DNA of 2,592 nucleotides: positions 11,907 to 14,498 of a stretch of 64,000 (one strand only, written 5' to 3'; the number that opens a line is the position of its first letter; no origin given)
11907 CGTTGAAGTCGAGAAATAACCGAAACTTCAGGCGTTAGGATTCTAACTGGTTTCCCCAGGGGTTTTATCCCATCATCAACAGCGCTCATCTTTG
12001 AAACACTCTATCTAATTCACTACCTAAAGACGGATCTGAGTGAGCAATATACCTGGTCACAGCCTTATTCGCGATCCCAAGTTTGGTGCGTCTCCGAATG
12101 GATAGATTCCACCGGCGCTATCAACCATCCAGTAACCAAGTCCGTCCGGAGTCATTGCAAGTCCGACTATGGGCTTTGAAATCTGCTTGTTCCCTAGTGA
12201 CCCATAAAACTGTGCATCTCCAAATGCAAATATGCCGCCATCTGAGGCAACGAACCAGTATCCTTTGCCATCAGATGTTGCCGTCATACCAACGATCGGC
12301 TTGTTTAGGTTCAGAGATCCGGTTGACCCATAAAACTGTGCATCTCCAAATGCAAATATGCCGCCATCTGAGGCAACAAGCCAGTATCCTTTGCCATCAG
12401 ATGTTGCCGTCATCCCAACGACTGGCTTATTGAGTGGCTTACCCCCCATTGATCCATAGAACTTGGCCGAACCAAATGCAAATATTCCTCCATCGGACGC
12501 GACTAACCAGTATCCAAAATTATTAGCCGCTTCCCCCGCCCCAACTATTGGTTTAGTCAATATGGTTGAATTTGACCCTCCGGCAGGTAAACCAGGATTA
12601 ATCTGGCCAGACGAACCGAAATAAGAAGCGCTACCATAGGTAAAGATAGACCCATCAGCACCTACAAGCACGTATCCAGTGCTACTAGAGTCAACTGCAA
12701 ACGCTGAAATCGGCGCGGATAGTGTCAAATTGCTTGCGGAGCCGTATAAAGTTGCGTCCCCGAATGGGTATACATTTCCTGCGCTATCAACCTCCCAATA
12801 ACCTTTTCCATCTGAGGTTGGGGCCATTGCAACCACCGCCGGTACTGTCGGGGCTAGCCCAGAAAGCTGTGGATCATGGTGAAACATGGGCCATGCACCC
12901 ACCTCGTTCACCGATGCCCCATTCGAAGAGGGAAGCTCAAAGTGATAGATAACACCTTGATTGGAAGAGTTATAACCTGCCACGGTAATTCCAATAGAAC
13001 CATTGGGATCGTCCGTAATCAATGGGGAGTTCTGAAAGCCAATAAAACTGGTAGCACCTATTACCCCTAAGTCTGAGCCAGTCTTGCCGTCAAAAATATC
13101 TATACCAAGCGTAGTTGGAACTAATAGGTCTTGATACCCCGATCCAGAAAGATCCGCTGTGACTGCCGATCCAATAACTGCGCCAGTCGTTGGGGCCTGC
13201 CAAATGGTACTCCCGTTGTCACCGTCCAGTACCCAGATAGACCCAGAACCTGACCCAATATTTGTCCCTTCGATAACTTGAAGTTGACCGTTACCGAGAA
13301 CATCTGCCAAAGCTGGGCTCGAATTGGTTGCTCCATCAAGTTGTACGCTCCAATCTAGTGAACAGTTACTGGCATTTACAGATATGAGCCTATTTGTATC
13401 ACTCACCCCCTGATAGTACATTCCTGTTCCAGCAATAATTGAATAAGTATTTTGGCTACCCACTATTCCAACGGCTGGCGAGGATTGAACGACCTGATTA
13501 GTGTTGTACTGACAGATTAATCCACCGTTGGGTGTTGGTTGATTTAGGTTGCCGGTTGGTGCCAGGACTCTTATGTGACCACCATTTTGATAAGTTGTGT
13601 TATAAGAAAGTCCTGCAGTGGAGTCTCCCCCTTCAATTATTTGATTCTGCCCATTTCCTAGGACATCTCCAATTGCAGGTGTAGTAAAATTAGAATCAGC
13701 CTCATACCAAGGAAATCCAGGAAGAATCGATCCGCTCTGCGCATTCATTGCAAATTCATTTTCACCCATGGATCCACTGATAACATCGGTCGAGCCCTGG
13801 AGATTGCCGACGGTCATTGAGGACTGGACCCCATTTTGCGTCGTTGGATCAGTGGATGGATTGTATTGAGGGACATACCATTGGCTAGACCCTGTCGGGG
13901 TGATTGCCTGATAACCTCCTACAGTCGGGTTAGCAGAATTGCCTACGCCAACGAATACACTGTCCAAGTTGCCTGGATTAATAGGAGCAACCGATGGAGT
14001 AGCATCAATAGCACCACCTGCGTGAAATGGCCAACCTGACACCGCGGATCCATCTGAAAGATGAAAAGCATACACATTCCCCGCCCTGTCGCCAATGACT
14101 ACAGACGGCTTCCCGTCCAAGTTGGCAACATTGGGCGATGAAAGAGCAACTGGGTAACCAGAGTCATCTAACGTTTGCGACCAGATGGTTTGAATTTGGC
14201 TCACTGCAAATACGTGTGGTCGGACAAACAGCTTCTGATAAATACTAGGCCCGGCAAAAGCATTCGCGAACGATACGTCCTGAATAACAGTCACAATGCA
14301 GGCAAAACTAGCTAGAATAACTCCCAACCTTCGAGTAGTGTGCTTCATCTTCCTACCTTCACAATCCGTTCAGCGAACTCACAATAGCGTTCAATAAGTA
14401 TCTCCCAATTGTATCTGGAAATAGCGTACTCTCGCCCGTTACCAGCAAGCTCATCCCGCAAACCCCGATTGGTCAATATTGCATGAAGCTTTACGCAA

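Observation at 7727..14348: The same six-unit 42-aa repeat module on two different secreted proteins that bracket the glycan exporter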

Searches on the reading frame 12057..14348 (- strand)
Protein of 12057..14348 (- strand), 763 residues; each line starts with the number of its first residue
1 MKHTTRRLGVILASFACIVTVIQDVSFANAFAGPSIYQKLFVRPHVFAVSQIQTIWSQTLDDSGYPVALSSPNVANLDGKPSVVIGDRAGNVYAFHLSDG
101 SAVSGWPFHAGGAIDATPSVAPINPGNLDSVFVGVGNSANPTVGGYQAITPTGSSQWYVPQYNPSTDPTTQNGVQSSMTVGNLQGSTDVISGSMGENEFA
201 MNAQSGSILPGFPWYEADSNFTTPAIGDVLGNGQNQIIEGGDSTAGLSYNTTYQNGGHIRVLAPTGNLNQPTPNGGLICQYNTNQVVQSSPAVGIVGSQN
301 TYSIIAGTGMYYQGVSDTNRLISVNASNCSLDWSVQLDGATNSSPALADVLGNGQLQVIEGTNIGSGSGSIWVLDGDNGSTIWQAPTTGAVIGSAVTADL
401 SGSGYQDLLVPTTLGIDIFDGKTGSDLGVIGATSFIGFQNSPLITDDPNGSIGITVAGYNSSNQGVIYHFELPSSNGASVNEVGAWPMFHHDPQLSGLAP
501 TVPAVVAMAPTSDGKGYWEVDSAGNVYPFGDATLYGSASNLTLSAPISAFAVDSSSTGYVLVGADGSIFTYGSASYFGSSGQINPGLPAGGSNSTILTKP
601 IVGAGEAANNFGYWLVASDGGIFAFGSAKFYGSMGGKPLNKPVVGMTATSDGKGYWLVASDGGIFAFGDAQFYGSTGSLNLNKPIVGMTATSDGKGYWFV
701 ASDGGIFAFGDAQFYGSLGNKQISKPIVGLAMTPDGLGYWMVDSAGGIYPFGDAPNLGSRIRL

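Call 3: search_protein_families(library=pfam, proteins=[window:12057-14348:-], max_evalue=1)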
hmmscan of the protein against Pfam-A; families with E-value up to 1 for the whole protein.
window:12057-14348:- (763 aa): 4 families
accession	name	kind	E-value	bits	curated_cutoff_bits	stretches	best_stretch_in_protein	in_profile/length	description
PF13570.13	Beta-prop_ACSF4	-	3.6e-08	33.6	133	2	77-122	58-101/329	Beta-alanine-activating enzyme, beta-propeller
PF13360.13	PQQ_2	-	3.1e-05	24.2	27.6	1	316-401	40-117/233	Outer membrane protein assembly factor BamB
PF13517.12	FG-GAP_3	-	0.0023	18.9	26.9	1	349-410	1-61/61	FG-GAP-like repeat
PF22199.2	FKBP26_IF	-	0.1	13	27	0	683-695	14-26/46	FKBP26, IF domain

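Call 4: search_protein_families(library=ncbifam, proteins=[window:12057-14348:-], max_evalue=1)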
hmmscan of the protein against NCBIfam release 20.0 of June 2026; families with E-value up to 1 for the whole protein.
window:12057-14348:- (763 aa): 3 families
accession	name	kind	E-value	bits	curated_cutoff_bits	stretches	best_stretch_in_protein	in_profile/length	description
TIGR03300.1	assembly_YfgL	equivalog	0.00073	18.3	285.2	1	352-398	98-144/377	outer membrane protein assembly factor BamB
NF052323.1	T9SSA_dep_M6i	equivalog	0.0016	16.5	600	0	175-248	788-863/1043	T9SS-dependent M6-like inactivated metalloprotease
NF008351.0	PRK11138.1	equivalog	0.0042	15.6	423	1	324-398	84-159/394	outer membrane protein assembly factor BamB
